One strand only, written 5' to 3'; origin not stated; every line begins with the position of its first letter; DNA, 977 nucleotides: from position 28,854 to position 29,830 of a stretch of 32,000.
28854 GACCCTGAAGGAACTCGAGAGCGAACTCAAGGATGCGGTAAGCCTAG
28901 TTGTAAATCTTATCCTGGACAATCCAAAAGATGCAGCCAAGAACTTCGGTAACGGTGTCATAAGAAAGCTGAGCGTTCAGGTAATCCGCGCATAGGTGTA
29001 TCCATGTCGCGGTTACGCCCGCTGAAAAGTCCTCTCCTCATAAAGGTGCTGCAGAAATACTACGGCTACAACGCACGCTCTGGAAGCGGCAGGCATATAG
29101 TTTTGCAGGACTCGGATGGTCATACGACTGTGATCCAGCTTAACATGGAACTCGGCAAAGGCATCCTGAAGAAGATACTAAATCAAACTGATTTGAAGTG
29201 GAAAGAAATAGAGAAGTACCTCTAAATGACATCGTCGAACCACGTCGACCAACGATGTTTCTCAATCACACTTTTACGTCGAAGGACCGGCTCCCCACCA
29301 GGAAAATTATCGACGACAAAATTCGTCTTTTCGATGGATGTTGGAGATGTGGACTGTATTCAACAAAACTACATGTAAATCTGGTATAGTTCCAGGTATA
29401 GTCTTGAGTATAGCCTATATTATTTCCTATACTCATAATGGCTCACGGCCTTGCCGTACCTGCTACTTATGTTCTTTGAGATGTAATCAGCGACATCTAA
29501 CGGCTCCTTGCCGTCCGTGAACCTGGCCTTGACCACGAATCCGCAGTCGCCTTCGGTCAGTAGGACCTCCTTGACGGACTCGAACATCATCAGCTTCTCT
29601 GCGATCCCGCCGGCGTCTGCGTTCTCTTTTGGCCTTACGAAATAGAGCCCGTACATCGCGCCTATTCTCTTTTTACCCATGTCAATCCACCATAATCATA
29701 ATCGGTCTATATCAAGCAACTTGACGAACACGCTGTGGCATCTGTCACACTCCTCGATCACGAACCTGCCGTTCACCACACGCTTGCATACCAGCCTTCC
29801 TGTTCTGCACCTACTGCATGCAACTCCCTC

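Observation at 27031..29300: Three different toxin-antitoxin pairs organised as cassettes separated by a four-member repeat family that terminates in the att core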

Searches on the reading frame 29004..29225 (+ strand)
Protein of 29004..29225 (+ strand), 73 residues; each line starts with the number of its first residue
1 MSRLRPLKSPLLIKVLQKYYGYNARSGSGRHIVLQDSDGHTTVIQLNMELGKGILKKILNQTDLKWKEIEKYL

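Call 8: search_protein_families(library=pfam, proteins=[window:29004-29225:+], max_evalue=0.01)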
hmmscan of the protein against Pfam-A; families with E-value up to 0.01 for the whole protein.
window:29004-29225:+ (73 aa): 1 family
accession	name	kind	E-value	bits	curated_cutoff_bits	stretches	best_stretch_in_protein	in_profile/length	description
PF07927.17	HicA_toxin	-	4.1e-07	30.4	27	1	12-64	4-58/58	HicA toxin of bacterial toxin-antitoxin,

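Call 54: find_encoding_contigs(protein=window:29004-29225:+, flank=5000, max_places=10)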
Protein window:29004-29225:+ (73 aa): 6 contigs read that carry it; 3 places shown.
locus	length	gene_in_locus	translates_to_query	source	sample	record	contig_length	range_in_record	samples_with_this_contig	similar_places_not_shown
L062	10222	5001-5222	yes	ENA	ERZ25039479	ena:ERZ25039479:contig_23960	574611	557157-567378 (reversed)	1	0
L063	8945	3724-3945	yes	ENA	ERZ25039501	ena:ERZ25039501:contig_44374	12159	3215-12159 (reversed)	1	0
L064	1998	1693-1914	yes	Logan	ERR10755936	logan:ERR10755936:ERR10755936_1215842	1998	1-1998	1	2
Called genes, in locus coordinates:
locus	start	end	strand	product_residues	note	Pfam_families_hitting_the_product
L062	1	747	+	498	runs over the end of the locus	-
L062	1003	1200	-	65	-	-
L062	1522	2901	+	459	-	PF13404:HTH_AsnC-type (weak), PF13412:HTH_24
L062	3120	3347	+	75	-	PF26688:RHH_12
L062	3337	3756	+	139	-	PF10130:PIN_2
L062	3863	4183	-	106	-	PF01909:NTP_transf_2, PF18765:Polbeta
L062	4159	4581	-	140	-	PF05168:HEPN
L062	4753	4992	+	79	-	-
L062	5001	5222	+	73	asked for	PF07927:HicA_toxin (weak)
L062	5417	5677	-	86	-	-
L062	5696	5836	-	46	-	-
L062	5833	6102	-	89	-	-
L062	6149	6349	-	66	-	-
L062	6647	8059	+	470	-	PF13404:HTH_AsnC-type (weak), PF13412:HTH_24 (faint)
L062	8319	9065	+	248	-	PF00589:Phage_integrase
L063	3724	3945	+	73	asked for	PF07927:HicA_toxin (weak)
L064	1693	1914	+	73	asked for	PF07927:HicA_toxin (weak)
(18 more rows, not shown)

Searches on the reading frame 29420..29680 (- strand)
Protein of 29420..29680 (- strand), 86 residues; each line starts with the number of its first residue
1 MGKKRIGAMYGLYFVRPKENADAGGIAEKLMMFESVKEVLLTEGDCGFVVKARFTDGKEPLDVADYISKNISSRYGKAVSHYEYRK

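Call 8: search_protein_families(library=pfam, proteins=[window:29420-29680:-], max_evalue=0.01)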
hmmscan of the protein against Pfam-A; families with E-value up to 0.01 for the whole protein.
window:29420-29680:- (86 aa): 0 families

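Call 23: search_protein_families(library=phrogs, proteins=[window:29420-29680:-], max_evalue=0.01)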
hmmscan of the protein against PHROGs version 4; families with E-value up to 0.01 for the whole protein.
window:29420-29680:- (86 aa): 0 families

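Call 26: find_encoding_contigs(protein=window:29420-29680:-, flank=10000, max_places=10)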
Protein window:29420-29680:- (86 aa): 10 contigs read that carry it; 10 places shown.
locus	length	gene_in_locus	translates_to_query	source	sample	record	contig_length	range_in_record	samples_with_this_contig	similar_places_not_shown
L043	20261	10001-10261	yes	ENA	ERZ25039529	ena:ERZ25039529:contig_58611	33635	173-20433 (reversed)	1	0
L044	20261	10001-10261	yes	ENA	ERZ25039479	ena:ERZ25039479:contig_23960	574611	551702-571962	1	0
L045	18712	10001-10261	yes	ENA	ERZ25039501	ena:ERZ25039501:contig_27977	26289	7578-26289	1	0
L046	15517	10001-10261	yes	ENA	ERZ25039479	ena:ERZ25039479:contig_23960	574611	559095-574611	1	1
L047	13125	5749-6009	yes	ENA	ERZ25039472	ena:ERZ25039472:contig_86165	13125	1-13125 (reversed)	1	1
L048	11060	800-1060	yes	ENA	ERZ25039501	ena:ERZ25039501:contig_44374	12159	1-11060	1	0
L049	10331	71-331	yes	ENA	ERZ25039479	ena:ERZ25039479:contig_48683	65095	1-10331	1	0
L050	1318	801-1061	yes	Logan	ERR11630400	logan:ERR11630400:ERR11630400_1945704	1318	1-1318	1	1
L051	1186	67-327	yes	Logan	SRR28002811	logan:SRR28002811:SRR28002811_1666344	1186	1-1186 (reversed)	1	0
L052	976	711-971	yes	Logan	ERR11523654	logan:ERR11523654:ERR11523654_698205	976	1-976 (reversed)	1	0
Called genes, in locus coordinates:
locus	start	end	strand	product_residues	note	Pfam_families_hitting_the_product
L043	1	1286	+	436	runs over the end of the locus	PF03050:DDE_Tnp_IS66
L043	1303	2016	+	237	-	-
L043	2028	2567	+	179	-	PF13419:HAD_2, PF00702:Hydrolase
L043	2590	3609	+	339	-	PF01370:Epimerase, PF16363:GDP_Man_Dehyd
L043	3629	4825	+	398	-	PF13641:Glyco_tranf_2_3, PF00535:Glycos_transf_2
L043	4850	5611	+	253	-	-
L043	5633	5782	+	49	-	-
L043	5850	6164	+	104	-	-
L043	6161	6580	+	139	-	-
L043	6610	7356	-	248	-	PF00589:Phage_integrase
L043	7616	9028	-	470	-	PF13404:HTH_AsnC-type (weak), PF13412:HTH_24 (faint)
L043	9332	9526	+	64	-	-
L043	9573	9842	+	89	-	-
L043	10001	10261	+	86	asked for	-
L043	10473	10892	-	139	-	PF10130:PIN_2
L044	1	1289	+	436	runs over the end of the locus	PF03050:DDE_Tnp_IS66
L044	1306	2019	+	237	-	-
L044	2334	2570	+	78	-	-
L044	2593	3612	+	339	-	PF01073:3Beta_HSD (weak), PF01370:Epimerase, PF16363:GDP_Man_Dehyd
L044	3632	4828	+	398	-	PF13641:Glyco_tranf_2_3, PF00535:Glycos_transf_2, PF13632:Glyco_trans_2_3 (weak)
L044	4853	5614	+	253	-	-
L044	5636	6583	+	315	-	PF01636:APH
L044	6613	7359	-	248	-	PF00589:Phage_integrase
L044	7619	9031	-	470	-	PF13404:HTH_AsnC-type (weak), PF13412:HTH_24 (faint)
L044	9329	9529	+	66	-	-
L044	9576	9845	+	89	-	-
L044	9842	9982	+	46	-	-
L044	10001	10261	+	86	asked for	-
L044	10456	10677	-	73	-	PF07927:HicA_toxin (weak)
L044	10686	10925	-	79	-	-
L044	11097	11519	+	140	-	PF05168:HEPN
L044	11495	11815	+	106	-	PF01909:NTP_transf_2, PF18765:Polbeta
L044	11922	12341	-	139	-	PF10130:PIN_2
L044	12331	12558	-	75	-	PF26688:RHH_12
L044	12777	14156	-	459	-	PF13404:HTH_AsnC-type (weak), PF13412:HTH_24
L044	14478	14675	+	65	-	-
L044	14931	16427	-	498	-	-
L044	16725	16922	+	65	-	-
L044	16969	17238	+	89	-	-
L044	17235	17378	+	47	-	-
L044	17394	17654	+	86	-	-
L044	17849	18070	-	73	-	PF07927:HicA_toxin (weak)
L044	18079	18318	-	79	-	-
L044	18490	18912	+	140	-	PF05168:HEPN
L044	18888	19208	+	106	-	PF01909:NTP_transf_2, PF18765:Polbeta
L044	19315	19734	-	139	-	PF10130:PIN_2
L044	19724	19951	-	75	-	PF26688:RHH_12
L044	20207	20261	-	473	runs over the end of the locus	-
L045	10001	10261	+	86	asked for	-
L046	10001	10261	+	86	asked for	-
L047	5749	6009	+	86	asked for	-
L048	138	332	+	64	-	-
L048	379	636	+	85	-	-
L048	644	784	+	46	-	-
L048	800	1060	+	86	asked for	-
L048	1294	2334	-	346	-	PF02016:Peptidase_S66, PF17676:Peptidase_S66C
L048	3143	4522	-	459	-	PF13404:HTH_AsnC-type (weak), PF13412:HTH_24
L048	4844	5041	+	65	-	-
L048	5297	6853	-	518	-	-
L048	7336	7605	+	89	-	-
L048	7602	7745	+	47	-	-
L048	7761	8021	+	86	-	-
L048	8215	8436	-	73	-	PF07927:HicA_toxin (weak)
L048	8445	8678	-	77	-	-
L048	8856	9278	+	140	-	PF05168:HEPN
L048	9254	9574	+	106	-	PF01909:NTP_transf_2, PF18765:Polbeta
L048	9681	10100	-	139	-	PF10130:PIN_2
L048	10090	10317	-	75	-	PF26688:RHH_12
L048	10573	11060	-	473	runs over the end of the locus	-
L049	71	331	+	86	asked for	-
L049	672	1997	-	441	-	PF13404:HTH_AsnC-type, PF13412:HTH_24 (weak)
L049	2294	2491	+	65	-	-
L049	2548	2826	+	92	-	-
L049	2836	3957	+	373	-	PF04055:Radical_SAM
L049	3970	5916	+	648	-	PF20434:BD-FAE (weak), PF00326:Peptidase_S9, PF01738:DLH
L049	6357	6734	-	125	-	-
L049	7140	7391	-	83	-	-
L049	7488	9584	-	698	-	PF03235:GmrSD_N, PF07510:GmrSD_C, PF18899:DUF5655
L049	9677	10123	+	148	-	-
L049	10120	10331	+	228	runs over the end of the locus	PF10026:DUF2268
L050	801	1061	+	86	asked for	-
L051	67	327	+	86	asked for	-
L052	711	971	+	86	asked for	-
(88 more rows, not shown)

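Call 34: search_protein_families(library=pfam, proteins=[L044:6613-7359:-, L044:7619-9031:-, L049:6357-6734:-, L049:7140-7391:-, L048:1294-2334:-, L044:5636-6583:+], max_evalue=0.01)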
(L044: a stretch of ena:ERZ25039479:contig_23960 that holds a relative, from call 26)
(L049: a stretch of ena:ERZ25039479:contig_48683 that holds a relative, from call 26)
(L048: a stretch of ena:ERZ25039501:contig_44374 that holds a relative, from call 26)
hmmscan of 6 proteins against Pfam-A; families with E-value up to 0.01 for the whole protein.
L044:6613-7359:- (248 aa): 1 family
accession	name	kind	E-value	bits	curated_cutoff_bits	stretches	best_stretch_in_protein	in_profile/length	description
PF00589.27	Phage_integrase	-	1.5e-16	61.1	27.1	1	1-141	36-171/172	Phage integrase family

L044:7619-9031:- (470 aa): 5 families
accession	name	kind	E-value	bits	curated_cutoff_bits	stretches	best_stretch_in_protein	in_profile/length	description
PF13404.12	HTH_AsnC-type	-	1.9e-10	40.8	27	1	105-146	1-42/42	AsnC-type helix-turn-helix domain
PF13412.12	HTH_24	-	1.4e-06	28.2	21.9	1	105-147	1-43/48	Winged helix-turn-helix DNA-binding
PF12840.13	HTH_20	-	0.001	19.4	27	0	283-320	7-44/51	Helix-turn-helix domain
PF01037.27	AsnC_trans_reg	-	0.0015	18.9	25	1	171-236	3-68/73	Lrp/AsnC ligand binding domain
PF01047.28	MarR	-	0.0022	18.3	24.6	0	111-148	7-44/59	MarR family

L049:6357-6734:- (125 aa): 0 families

L049:7140-7391:- (83 aa): 2 families
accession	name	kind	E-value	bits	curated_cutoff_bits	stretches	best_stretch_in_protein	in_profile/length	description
PF22109.2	Zn_ribbon_tTFIIB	-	0.0041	17.4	28.6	1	41-68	11-38/40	Transcription factor IIB, zinc ribbon, Trypanosome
PF08271.17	Zn_Ribbon_TF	-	0.0056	16.7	29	0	42-65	3-25/43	TFIIB zinc-binding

L048:1294-2334:- (346 aa): 2 families
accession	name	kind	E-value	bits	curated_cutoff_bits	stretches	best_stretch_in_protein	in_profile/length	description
PF02016.21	Peptidase_S66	-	5.2e-29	101.3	25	1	15-134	1-121/121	LD-carboxypeptidase N-terminal domain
PF17676.7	Peptidase_S66C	-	1.7e-28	100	23.7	1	208-330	1-120/120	LD-carboxypeptidase C-terminal domain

L044:5636-6583:+ (315 aa): 1 family
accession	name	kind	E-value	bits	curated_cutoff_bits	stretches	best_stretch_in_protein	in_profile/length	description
PF01636.29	APH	-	5.9e-10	39.8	23.2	1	34-231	6-212/239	Phosphotransferase enzyme family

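Call 35: find_homologous_proteins(query=L044:6613-7359:-)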
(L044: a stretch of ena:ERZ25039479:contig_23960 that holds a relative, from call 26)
Query L044:6613-7359:- (248 aa): 93 proteins with E <= 0.001 among 550 candidates.
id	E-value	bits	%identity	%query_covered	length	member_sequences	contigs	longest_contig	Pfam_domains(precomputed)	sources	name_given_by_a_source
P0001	4.6e-162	555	100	100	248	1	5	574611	PF00589.28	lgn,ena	-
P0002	1.3e-97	344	66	93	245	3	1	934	PF00589.28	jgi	-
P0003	3.2e-92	326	89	67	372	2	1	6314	PF00589.28,PF22823.3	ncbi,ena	-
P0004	1.2e-87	311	61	87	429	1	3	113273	PF00589.28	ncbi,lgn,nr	ncbi:MAG: tyrosine-type recombinase/integrase [Candidatus Micrarchaeota archaeon]|nr:tyrosine-type r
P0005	1.7e-74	268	55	97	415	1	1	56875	PF00589.28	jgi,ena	-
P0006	2.7e-35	140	37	99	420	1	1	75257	PF00589.28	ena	-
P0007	3.1e-29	120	34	99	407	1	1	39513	PF00589.28,PF22823.3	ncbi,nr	ncbi:MAG: tyrosine-type recombinase/integrase [Candidatus Micrarchaeota archaeon]|nr:tyrosine-type r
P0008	1.2e-26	112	42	76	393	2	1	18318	PF13240.12,PF00589.28,PF02899.24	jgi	-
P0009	1.2e-25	109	42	77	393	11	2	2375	PF00589.28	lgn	-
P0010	7.3e-25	106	35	80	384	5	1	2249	PF13240.12,PF00589.28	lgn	-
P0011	1.5e-24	105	34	98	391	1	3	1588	PF13240.12,PF13495.13,PF00589.28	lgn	-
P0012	2.7e-24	104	39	78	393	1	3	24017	PF13240.12,PF00589.28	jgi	-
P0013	2.7e-24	104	39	78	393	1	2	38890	PF13240.12,PF00589.28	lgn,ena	-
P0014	3.8e-24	104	36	76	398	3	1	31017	PF00589.28,PF02899.24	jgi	jgi:integrase/recombinase XerD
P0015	5.9e-24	103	37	81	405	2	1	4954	PF00589.28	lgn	-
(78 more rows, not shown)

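Call 36: find_encoding_contigs(protein=P0003, flank=10000, max_places=4)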
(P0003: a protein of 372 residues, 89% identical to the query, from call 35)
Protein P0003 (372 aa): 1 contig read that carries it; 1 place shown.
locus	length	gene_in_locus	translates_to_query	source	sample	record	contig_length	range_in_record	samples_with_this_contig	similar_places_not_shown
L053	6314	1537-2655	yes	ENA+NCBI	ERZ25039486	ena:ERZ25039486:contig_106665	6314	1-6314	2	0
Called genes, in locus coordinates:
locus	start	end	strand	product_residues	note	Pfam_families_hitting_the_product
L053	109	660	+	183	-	PF00224:PK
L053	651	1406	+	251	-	PF00224:PK, PF02887:PK_C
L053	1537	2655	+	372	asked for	PF00589:Phage_integrase, PF22823:MrpR_C_cat (weak)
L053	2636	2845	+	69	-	-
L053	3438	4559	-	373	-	PF00589:Phage_integrase, PF22823:MrpR_C_cat (faint)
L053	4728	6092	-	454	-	PF00224:PK, PF02887:PK_C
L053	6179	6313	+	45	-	?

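Call 37: find_encoding_contigs(protein=P0004, flank=10000, max_places=4)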
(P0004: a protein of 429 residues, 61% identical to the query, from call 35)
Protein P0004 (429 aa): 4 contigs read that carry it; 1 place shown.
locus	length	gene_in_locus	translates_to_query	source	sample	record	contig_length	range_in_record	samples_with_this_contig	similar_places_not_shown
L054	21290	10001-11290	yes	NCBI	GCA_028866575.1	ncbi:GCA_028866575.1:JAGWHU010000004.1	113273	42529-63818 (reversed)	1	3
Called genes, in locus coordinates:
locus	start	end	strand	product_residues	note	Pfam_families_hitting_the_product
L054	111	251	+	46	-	-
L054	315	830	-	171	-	PF00156:Pribosyltran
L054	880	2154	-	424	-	PF06745:ATPase, PF00578:AhpC-TSA, PF08534:Redoxin, PF10417:1-cysPrx_C (faint)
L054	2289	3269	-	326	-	PF01966:HD (weak)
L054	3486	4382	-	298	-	-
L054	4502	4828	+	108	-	-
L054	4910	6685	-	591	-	PF04675:DNA_ligase_A_N, PF01068:DNA_ligase_A_M, PF09414:RNA_ligase (weak), PF04679:DNA_ligase_A_C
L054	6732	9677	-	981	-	PF05048:NosD, PF13229:Beta_helix, PF05048:NosD, PF13229:Beta_helix, PF05048:NosD, PF13229:Beta_helix, PF05048:NosD, PF13229:Beta_helix (weak)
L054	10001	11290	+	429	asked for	PF00589:Phage_integrase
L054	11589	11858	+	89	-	-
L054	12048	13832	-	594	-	PF13175:AAA_15, PF13304:AAA_21, PF13175:AAA_15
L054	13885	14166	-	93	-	PF01863:YgjP-like, PF10263:SprT-like (weak)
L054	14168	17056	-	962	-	PF04313:HSDR_N, PF00270:DEAD, PF04851:ResIII, PF18766:SWI2_SNF2, PF22679:T1R_D3-like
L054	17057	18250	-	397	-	PF01420:Methylase_S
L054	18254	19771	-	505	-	PF12161:HsdM_N, PF02384:N6_Mtase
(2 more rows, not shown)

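Call 48: search_protein_families(library=ncbifam, proteins=[L044:6613-7359:-, P0003, P0004, window:29420-29680:-], max_evalue=0.01)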
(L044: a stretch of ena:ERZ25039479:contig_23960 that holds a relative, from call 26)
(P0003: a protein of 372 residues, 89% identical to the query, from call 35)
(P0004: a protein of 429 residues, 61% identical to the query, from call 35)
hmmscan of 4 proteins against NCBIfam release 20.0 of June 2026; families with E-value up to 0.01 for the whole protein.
L044:6613-7359:- (248 aa): 6 families
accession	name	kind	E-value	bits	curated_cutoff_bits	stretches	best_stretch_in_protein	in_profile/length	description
NF040815.2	recomb_XerA_Arch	equivalog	3.6e-14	53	220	1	1-145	126-261/263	site-specific tyrosine recombinase/integron integrase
NF003462.0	PRK05084.1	equivalog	1.7e-11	43.5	267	1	1-153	209-359/360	tyrosine recombinase XerS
TIGR02224.1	recomb_XerC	equivalog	7.8e-11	41.9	335.15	1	1-145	142-284/295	tyrosine recombinase XerC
TIGR02225.1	recomb_XerD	equivalog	1.4e-10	41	329.6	1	1-148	138-284/290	site-specific tyrosine recombinase XerD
NF001399.0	PRK00283.1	subfamily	7.5e-10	38.5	279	1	1-148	148-293/300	tyrosine recombinase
TIGR02249.1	integrase_gron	subfamily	0.0011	18.4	265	0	1-51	130-178/315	integron integrase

P0003 (372 aa): 10 families
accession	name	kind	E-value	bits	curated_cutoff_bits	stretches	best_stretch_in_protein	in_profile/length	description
NF040815.2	recomb_XerA_Arch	equivalog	3e-29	102.4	220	1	53-332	2-261/263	site-specific tyrosine recombinase/integron integrase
TIGR02225.1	recomb_XerD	equivalog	3.3e-20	72.6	329.6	1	65-335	18-284/290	site-specific tyrosine recombinase XerD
NF001399.0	PRK00283.1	subfamily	7.1e-20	71.4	279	1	70-335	32-293/300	tyrosine recombinase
TIGR02224.1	recomb_XerC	equivalog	2.8e-17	63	335.15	1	60-333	10-285/295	tyrosine recombinase XerC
NF003462.0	PRK05084.1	equivalog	1.3e-14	53.7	267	1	177-340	197-359/360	tyrosine recombinase XerS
NF002331.0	PRK01287.1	subfamily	3.3e-11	42.7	371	1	48-295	27-282/365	site-specific tyrosine recombinase XerC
TIGR02249.1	integrase_gron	subfamily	1.5e-10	40.9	265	1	54-241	5-181/315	integron integrase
NF040693.1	recomb_GmtY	equivalog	0.0015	17.8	340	0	232-333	339-440/441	gamma-mobile-trio recombinase GmtY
NF007371.0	PRK09871.1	subfamily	0.0049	16.4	222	0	186-326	38-175/198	tyrosine-type DNA invertase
NF011946.0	PRK15417.1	equivalog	0.0095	15.1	435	0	183-236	140-191/337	integron integrase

P0004 (429 aa): 8 families
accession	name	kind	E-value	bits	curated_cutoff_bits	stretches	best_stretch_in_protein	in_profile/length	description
NF040815.2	recomb_XerA_Arch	equivalog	4.4e-28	98.6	220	1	33-312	2-261/263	site-specific tyrosine recombinase/integron integrase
TIGR02225.1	recomb_XerD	equivalog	1.9e-21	76.7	329.6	1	42-316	12-285/290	site-specific tyrosine recombinase XerD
TIGR02224.1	recomb_XerC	equivalog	1.3e-18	67.4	335.15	1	44-313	14-285/295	tyrosine recombinase XerC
NF001399.0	PRK00283.1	subfamily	1.3e-18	67.3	279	1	60-315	39-293/300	tyrosine recombinase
NF003462.0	PRK05084.1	equivalog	1.3e-14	53.7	267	1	154-319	194-358/360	tyrosine recombinase XerS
NF002331.0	PRK01287.1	subfamily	3.4e-11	42.7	371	1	29-305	28-312/365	site-specific tyrosine recombinase XerC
TIGR02249.1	integrase_gron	subfamily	3e-08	33.4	265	1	33-216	4-176/315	integron integrase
TIGR04539.1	tRNA_cyclodipep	subfamily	0.0099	15.4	45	0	281-321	30-70/220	tRNA-dependent cyclodipeptide synthase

window:29420-29680:- (86 aa): 1 family
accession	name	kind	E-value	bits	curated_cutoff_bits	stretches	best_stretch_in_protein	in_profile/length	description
NF040820.1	trans_reg_LrpA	equivalog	0.0061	16.5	250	1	26-72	80-123/141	HTH-type transcriptional regulator LrpA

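Call 57: find_encoding_contigs(protein=P0005, flank=10000, max_places=3)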
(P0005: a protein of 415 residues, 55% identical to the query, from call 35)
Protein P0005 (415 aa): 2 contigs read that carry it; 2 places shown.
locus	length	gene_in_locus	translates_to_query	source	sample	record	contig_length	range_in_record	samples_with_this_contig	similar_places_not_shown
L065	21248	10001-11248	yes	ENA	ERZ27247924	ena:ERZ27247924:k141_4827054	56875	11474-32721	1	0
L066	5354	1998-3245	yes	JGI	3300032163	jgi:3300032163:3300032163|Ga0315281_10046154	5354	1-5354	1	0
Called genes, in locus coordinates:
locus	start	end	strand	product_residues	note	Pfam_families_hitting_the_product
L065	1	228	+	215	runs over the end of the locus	-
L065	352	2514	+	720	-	PF14528:LAGLIDADG_3 (faint), PF04055:Radical_SAM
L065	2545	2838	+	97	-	PF10437:Lip_prot_lig_C (weak)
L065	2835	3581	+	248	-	PF21948:LplA-B_cat, PF03099:BPL_LplA_LipB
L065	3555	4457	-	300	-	PF04055:Radical_SAM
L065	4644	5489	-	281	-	-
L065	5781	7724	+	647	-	-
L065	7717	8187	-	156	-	PF10869:DUF2666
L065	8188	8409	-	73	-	PF01978:TrmB (weak)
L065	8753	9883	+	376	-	PF00579:tRNA-synt_1b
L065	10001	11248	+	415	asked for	PF00589:Phage_integrase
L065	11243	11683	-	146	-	-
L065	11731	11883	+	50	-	-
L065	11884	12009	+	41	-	-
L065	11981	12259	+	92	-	-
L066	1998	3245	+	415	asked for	PF00589:Phage_integrase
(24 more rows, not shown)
